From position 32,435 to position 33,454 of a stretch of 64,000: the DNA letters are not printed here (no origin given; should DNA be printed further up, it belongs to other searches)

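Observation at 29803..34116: Methyltransferase + TPR/GT41 glycosyltransferase pair inserted between the alpha and beta genes of a two-subunit Fe-S hydro-lyase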

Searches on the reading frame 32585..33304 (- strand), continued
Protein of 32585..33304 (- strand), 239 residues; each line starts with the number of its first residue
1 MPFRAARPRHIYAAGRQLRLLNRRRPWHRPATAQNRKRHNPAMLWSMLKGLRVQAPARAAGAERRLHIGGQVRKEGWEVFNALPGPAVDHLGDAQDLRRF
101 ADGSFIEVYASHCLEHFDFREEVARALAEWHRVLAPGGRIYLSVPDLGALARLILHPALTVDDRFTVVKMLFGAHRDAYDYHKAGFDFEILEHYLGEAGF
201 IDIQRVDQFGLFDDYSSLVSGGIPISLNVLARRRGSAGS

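Call 29: find_related_loci(query=A1, collection=metagenome_contigs, flank=6000)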
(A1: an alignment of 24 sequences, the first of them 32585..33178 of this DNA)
Query A1 (197 aa) in metagenome_contigs; peptide patterns used: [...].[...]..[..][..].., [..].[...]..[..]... (x = any residue, [..] = any of these).
600 stretches matched a pattern (row limit reached: there are more); 391 encode a relative of the query (tblastn E <= 1e-3); the best 80 are kept; 80 distinct loci.
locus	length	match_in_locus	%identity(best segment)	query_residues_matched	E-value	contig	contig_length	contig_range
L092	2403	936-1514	72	1-194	4e-95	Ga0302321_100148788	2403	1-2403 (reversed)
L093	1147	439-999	59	14-195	1e-68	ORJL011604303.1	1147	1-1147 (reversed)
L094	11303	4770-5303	54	16-192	2e-64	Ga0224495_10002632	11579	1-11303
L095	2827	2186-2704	57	22-193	6e-63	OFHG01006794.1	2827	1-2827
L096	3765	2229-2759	53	22-197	6e-62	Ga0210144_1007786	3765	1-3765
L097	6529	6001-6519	57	20-191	5e-62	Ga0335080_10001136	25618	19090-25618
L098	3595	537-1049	53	22-191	6e-62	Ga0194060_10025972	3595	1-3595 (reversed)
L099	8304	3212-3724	54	22-191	9e-62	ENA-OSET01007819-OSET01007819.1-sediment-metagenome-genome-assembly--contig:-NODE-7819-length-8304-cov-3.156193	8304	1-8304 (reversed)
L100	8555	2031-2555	57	18-191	2e-61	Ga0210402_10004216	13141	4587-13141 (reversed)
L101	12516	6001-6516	53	21-191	5e-61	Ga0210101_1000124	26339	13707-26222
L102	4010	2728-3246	55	20-191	3e-61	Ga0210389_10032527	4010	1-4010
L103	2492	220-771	52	9-191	2e-61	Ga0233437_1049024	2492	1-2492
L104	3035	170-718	52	16-197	1e-60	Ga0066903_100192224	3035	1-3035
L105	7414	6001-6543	56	14-191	2e-60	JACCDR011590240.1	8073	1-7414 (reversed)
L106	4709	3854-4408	51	12-195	1e-60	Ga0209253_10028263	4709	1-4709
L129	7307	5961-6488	55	17-191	1e-56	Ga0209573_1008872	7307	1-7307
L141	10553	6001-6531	53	16-191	4e-53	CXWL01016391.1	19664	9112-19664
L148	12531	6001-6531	49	15-191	2e-51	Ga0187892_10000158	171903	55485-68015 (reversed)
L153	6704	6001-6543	42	12-191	2e-49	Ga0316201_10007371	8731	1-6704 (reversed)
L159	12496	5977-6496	53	18-189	3e-48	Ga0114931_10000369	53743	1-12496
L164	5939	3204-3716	49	23-194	8e-47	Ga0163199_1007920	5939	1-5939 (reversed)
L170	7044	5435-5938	44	23-191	3e-44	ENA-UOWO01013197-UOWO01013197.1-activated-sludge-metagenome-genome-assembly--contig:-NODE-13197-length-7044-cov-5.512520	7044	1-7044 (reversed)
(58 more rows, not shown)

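Call 34: predict_structure(alignment_id=A1)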
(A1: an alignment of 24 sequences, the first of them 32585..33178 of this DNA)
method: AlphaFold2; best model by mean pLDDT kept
length: 197 residues; sequences in the alignment: 24
mean_pLDDT: 88.5   pTM: 0.84
mean pLDDT of the five models: 88.5, 87.8, 87.5, 86.5, 82.2
residues with pLDDT >= 90: 132; 70-90: 43; 50-70: 13; < 50: 9
segments of 3 or more residues with pLDDT < 50: 2-4, 8-12
pLDDT, mean of each block of 10 residues (from residue 1): 49 57 94 95 94 96 97 94 98 98 94 88 87 76 97 98 95 85 95 78
secondary structure, 60 per line:
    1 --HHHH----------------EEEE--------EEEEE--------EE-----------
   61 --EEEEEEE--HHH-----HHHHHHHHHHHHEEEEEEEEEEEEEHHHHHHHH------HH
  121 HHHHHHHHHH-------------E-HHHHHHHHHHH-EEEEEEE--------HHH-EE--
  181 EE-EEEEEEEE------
elements in order: H3-6 E23-26 E35-39 E63-69 H80-91 E92-104 H105-112 H119-130 H146-156 E158-164 E184-191

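Call 37: search_protein_families(library=pfam, proteins=[L148:2341-6531:+, L153:4213-6555:+, L164:816-3716:+, L170:2264-5953:+], max_evalue=0.00001)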
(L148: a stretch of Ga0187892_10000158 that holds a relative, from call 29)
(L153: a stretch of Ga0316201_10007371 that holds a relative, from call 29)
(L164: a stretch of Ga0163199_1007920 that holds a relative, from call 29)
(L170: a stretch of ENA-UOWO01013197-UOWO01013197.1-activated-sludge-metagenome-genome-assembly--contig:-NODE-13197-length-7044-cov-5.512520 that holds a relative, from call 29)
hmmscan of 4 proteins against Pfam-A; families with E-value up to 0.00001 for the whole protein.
L148:2341-6531:+ (1397 aa): 18 families
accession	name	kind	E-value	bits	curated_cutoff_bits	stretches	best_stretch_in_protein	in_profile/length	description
PF13844.12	Glyco_transf_41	-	3e-113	379.4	25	4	852-1003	77-229/543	Glycosyl transferase family 41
PF07719.23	TPR_2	-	7.4e-44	144.7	27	2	633-666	1-34/34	Tetratricopeptide repeat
PF00515.34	TPR_1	-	8e-43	143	27.8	1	770-801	2-33/34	Tetratricopeptide repeat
PF13181.12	TPR_8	-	1.7e-39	131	25.7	1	633-666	1-34/34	Tetratricopeptide repeat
PF13414.12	TPR_11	-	7.3e-38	128.4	26.8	0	126-161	7-42/42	TPR repeat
PF13432.12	TPR_16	-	9.2e-34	115.9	32.7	4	637-699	1-63/65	Tetratricopeptide repeat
PF13431.12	TPR_17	-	9.1e-28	94.6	24.4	0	655-687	1-33/34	Tetratricopeptide repeat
PF14559.12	TPR_19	-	6.9e-24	84.4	25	0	713-756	3-46/68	Tetratricopeptide repeat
PF13428.12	TPR_14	-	3.5e-22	77.1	23.5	0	80-119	2-41/44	Tetratricopeptide repeat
PF13424.12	TPR_12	-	5.2e-19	68.7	30.1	0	738-798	6-74/77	Tetratricopeptide repeat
PF13371.12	TPR_9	-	4e-14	52.8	35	0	96-148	12-64/73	Tetratricopeptide repeat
PF24575.1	TPR_Slam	-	8.4e-09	36.2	35.2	0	44-87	46-89/104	Surface lipoprotein assembly modifier, N-terminal TPR repeats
PF13174.12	TPR_6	-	9.4e-09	35.8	26.3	0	772-801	3-32/33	Tetratricopeptide repeat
PF08241.18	Methyltransf_11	-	1.8e-08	35.3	21.2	1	1255-1306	48-95/95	Methyltransferase domain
PF23914.1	TPR_CcmH_CycH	-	3e-08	34.1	42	0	759-805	40-86/158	Cytochrome c-type biogenesis protein H TPR domain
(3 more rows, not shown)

L153:4213-6555:+ (781 aa): 6 families
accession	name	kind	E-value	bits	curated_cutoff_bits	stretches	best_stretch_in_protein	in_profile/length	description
PF13844.12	Glyco_transf_41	-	1e-56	192.8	25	2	216-368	76-229/543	Glycosyl transferase family 41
PF08241.18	Methyltransf_11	-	2e-11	44.8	21.2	1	632-684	46-94/95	Methyltransferase domain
PF13649.12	Methyltransf_25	-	2.2e-07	31.9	27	1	629-681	47-97/97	Methyltransferase domain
PF14559.12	TPR_19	-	2e-06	28.5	25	1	45-102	1-58/68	Tetratricopeptide repeat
PF08242.18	Methyltransf_12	-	2.1e-06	28.8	30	1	620-682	43-97/98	Methyltransferase domain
PF13489.12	Methyltransf_23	-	2.8e-06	27.6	27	1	643-747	77-162/164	Methyltransferase domain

L164:816-3716:+ (967 aa): 13 families
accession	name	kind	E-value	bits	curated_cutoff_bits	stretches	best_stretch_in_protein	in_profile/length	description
PF13844.12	Glyco_transf_41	-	1.5e-55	188.9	25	2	408-561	75-229/543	Glycosyl transferase family 41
PF13432.12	TPR_16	-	1.7e-31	108.7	32.7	2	98-159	2-63/65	Tetratricopeptide repeat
PF00515.34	TPR_1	-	1.3e-27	94.9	27.8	2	231-261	3-33/34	Tetratricopeptide repeat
PF07719.23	TPR_2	-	1.3e-26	90.8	27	0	230-261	2-33/34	Tetratricopeptide repeat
PF13414.12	TPR_11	-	6.8e-23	80.5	26.8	0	168-208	1-41/42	TPR repeat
PF13181.12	TPR_8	-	1.2e-21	75.3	25.7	0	196-227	2-33/34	Tetratricopeptide repeat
PF13431.12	TPR_17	-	9.4e-20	69.6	24.4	0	217-243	1-27/34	Tetratricopeptide repeat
PF13424.12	TPR_12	-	1e-18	67.7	30.1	2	196-259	4-75/77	Tetratricopeptide repeat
PF14559.12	TPR_19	-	2.1e-18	66.9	25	1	62-133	1-65/68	Tetratricopeptide repeat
PF13428.12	TPR_14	-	1.5e-16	59.7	23.5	0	57-93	6-42/44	Tetratricopeptide repeat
PF23914.1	TPR_CcmH_CycH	-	2.3e-11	44.2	42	0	233-273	54-94/158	Cytochrome c-type biogenesis protein H TPR domain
PF08241.18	Methyltransf_11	-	2.5e-08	34.9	21.2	1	822-871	46-93/95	Methyltransferase domain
PF13176.12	TPR_7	-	4.6e-06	26.7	27.9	0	234-261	4-31/36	Tetratricopeptide repeat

L170:2264-5953:+ (1230 aa): 15 families
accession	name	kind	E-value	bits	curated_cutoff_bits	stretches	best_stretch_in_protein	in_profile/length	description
PF13844.12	Glyco_transf_41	-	4.5e-93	312.8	25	2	817-1003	358-543/543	Glycosyl transferase family 41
PF00515.34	TPR_1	-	7.1e-37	124.2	27.8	1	475-506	3-34/34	Tetratricopeptide repeat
PF07719.23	TPR_2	-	6.2e-36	120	27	1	475-505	3-33/34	Tetratricopeptide repeat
PF13181.12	TPR_8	-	3.6e-28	95.7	25.7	0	475-505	3-33/34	Tetratricopeptide repeat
PF13432.12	TPR_16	-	8.4e-27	93.7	32.7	2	482-540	6-64/65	Tetratricopeptide repeat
PF13414.12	TPR_11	-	9e-22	76.9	26.8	1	489-518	10-39/42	TPR repeat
PF05050.19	Methyltransf_21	-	2.2e-20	73.9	22.7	1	37-196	9-172/173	Methyltransferase FkbM domain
PF13371.12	TPR_9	-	4.6e-18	65.4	35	1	450-506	6-62/73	Tetratricopeptide repeat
PF13431.12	TPR_17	-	7.7e-18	63.7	24.4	0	461-487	1-27/34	Tetratricopeptide repeat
PF13424.12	TPR_12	-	1.1e-17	64.4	30.1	0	476-537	6-75/77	Tetratricopeptide repeat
PF13428.12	TPR_14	-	7.5e-17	60.6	23.5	0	442-480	4-42/44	Tetratricopeptide repeat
PF14559.12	TPR_19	-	5.9e-16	59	25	0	453-511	5-65/68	Tetratricopeptide repeat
PF23914.1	TPR_CcmH_CycH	-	6e-08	33.1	42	0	470-572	47-152/158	Cytochrome c-type biogenesis protein H TPR domain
PF08241.18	Methyltransf_11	-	2e-07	32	21.2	1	1081-1134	44-95/95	Methyltransferase domain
PF24575.1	TPR_Slam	-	6.4e-06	27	35.2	0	444-484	52-92/104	Surface lipoprotein assembly modifier, N-terminal TPR repeats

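Call 38: fold_search(model_id=the predicted structure, library=pdb)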
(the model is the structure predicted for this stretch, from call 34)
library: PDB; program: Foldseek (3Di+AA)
matches with E <= 10: 1692; with E <= 0.001: 873
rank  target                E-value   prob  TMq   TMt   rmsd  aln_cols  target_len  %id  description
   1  5thy_A                1.2e-08  1.00  0.53  0.29  10.1       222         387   14  Crystal structure of SeMet-Substituted CurJ carbon methyltransferase (released 2016-10-19)
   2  5thy_B                1.6e-08  1.00  0.53  0.30  10.1       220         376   14  Crystal structure of SeMet-Substituted CurJ carbon methyltransferase (released 2016-10-19)
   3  3l8d                  1.8e-08  1.00  0.50  0.49   8.2       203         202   17  Crystal structure of methyltransferase from Bacillus Thuringiensis (released 2010-01-12)
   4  4kri_A                3.2e-08  1.00  0.50  0.26  11.2       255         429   17  Haemonchus contortus Phospholethanolamine N-methyltransferase 2 in complex with phosphomonomethylethanolamine and S-ad (released 2013-09-25)
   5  4krh_A                3.4e-08  1.00  0.51  0.26  11.5       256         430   17  SeMet Haemonchus contortus Phosphoethanolamine N-methyltransferase 2 in complex with S-adenosyl-L-methionine (released 2013-09-25)
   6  4obw_B                4.7e-08  1.00  0.54  0.46   6.3       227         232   12  crystal structure of yeast Coq5 in the SAM bound form (released 2014-08-06)
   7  5m58_A                5.6e-08  1.00  0.54  0.47   9.8       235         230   12  Crystal structure of CouO, a C-methyltransferase from Streptomyces rishiriensis (released 2017-02-15)
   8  3ocj                  7.1e-08  1.00  0.52  0.36   6.5       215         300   13  The crystal structure of a possilbe exported protein from Bordetella parapertussis (released 2010-10-06)
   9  4obw_C                9.1e-08  1.00  0.52  0.44   6.7       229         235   11  crystal structure of yeast Coq5 in the SAM bound form (released 2014-08-06)
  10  3cc8                  9.6e-08  1.00  0.55  0.52  10.3       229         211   16  Crystal structure of a putative methyltransferase (bce_1332) from bacillus cereus atcc 10987 at 1.64 A resolution (released 2008-03-04)
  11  5f8e_A                1.0e-07  1.00  0.52  0.30   7.6       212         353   13  Rv2258c-SAH (released 2016-06-29)
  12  4ine_A                1.0e-07  1.00  0.49  0.25   8.2       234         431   14  Crystal structure of N-methyl transferase (PMT-2) from Caenorhabditis elegant complexed with S-adenosyl homocysteine a (released 2014-01-15)
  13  3bkw_A                1.2e-07  1.00  0.52  0.47   9.8       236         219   20  Crystal structure of S-adenosylmethionine dependent methyltransferase (NP_104914.1) from Mesorhizobium loti at 1.60 A  (released 2007-12-18)
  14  4kri_B                1.2e-07  1.00  0.50  0.26  11.5       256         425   17  Haemonchus contortus Phospholethanolamine N-methyltransferase 2 in complex with phosphomonomethylethanolamine and S-ad (released 2013-09-25)
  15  2p8j_B                1.3e-07  1.00  0.55  0.53  10.7       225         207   15  Crystal structure of S-adenosylmethionine-dependent methyltransferase (NP_349143.1) from Clostridium acetobutylicum at (released 2007-04-24)
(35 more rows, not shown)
